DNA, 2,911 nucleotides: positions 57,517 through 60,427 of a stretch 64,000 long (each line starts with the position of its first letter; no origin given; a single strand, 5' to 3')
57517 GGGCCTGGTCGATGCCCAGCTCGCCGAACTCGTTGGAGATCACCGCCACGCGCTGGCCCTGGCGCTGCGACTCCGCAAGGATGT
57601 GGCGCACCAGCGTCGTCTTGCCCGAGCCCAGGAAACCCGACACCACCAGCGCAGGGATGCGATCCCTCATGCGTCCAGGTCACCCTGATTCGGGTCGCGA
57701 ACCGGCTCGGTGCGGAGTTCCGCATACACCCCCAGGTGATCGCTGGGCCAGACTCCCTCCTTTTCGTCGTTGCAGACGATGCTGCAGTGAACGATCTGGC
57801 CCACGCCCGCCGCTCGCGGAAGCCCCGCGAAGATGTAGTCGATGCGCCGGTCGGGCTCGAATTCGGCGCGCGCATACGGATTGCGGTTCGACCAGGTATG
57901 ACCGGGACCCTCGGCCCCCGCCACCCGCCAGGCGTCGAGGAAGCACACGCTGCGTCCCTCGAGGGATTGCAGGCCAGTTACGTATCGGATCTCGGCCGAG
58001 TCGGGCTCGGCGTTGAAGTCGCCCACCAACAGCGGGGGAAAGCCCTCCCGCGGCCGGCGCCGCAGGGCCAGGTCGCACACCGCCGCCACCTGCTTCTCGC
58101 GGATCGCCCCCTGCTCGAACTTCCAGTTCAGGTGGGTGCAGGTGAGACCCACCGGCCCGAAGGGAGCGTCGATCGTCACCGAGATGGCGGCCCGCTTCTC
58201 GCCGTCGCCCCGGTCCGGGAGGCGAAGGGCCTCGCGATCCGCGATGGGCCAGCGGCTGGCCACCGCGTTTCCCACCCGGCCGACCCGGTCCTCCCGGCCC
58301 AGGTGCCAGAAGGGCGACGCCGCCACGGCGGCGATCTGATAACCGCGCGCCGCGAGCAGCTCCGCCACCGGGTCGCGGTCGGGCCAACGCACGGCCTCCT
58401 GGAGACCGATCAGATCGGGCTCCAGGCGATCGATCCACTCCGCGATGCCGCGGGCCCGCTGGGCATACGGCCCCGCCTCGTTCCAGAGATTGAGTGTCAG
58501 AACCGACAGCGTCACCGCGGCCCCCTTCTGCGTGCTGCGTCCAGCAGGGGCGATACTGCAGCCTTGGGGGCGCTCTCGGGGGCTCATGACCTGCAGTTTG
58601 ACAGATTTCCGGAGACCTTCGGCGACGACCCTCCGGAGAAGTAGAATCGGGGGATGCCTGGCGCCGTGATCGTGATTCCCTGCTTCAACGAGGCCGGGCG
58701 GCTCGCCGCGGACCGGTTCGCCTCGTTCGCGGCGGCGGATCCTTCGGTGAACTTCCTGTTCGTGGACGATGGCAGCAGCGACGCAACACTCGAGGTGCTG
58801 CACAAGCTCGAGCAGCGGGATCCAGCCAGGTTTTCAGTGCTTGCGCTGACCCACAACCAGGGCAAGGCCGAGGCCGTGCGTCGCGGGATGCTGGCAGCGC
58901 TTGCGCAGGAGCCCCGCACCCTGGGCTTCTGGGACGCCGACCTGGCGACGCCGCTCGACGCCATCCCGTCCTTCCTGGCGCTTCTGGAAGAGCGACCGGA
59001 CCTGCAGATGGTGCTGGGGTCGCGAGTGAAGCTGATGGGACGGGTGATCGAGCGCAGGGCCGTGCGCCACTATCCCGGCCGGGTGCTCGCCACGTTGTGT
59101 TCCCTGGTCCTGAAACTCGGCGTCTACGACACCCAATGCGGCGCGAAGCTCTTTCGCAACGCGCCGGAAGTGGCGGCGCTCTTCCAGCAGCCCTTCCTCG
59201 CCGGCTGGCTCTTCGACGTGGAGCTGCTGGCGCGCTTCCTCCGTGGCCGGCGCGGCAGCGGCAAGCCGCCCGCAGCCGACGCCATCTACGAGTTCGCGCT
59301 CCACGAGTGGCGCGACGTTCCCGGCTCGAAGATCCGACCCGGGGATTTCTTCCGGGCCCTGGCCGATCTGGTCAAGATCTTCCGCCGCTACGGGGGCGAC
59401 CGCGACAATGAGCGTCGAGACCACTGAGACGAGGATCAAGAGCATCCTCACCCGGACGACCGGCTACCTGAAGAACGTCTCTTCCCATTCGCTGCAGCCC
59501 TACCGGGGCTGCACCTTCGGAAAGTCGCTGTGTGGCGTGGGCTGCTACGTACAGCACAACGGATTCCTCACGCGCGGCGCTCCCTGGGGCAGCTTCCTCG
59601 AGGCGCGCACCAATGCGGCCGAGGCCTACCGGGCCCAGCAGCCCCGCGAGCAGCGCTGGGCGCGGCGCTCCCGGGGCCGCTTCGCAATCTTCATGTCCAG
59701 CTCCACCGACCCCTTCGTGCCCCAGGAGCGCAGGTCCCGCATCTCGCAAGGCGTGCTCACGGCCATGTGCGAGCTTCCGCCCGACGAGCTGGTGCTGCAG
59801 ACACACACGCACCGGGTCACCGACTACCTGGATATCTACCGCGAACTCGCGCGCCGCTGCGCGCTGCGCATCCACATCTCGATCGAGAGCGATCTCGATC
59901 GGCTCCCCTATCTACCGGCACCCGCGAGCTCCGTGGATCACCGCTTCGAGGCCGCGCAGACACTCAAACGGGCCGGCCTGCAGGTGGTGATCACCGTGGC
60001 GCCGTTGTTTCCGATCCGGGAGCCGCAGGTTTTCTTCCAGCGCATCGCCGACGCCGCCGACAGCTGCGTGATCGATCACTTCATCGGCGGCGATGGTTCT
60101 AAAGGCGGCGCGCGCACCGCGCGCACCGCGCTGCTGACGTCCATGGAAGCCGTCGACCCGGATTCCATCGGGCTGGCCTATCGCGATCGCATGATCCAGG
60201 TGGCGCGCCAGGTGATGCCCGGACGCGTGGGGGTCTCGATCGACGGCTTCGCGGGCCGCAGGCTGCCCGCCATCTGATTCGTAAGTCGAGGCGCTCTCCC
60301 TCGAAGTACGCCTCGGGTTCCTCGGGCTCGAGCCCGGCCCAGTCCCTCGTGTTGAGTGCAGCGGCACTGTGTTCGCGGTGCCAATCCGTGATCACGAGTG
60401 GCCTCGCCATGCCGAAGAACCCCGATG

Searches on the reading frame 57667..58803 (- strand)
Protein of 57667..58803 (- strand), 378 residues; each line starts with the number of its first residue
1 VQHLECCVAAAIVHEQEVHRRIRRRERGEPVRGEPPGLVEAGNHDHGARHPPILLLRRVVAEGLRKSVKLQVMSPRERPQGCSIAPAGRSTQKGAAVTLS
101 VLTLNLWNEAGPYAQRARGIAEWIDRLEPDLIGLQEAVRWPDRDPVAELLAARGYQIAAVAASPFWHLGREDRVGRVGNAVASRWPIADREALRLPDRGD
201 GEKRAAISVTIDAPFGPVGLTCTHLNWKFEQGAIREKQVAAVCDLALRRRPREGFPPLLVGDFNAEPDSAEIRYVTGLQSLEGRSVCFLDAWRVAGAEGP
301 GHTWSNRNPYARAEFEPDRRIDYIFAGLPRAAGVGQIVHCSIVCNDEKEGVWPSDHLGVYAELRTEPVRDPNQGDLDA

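Call 98: search_protein_families(library=pfam, proteins=[window:57667-58803:-], max_evalue=0.001)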
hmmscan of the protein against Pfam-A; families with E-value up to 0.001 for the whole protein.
window:57667-58803:- (378 aa): 1 family
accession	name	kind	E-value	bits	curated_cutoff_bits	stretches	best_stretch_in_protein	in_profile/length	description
PF03372.29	Exo_endo_phos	-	5.9e-24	85.4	24.5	1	102-356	1-225/225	Endonuclease/Exonuclease/phosphatase family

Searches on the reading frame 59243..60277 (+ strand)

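Call 98: search_protein_families(library=pfam, proteins=[window:59243-60277:+], max_evalue=0.001)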
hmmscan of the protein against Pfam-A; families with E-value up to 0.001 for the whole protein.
window:59243-60277:+ (344 aa): 0 families

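Call 99: search_protein_families(library=ncbifam, proteins=[window:59243-60277:+], max_evalue=1)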
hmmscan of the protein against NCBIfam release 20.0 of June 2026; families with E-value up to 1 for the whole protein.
window:59243-60277:+ (344 aa): 5 families
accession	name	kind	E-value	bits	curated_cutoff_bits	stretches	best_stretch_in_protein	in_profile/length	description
NF033668.1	rSAM_PA0069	hypoth_equivalog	2.4e-17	63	360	1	54-258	32-228/348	PA0069 family radical SAM protein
TIGR04470.1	rSAM_mob_pairB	equivalog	2.8e-11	43.3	410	1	63-277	4-198/285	radical SAM mobile pair protein B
NF038135.1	rSAM_Rv2578c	equivalog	2.2e-10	40.1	430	1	56-258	36-232/317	Rv2578c family radical SAM protein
NF038136.1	rSAM_Rv_intein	exception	2e-05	23.6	700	1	122-258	359-489/574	intein-containing Rv2578c family radical SAM protein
TIGR04070.1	photo_TT_lyase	equivalog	0.11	11.4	400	1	138-258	121-236/338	spore photoproduct lyase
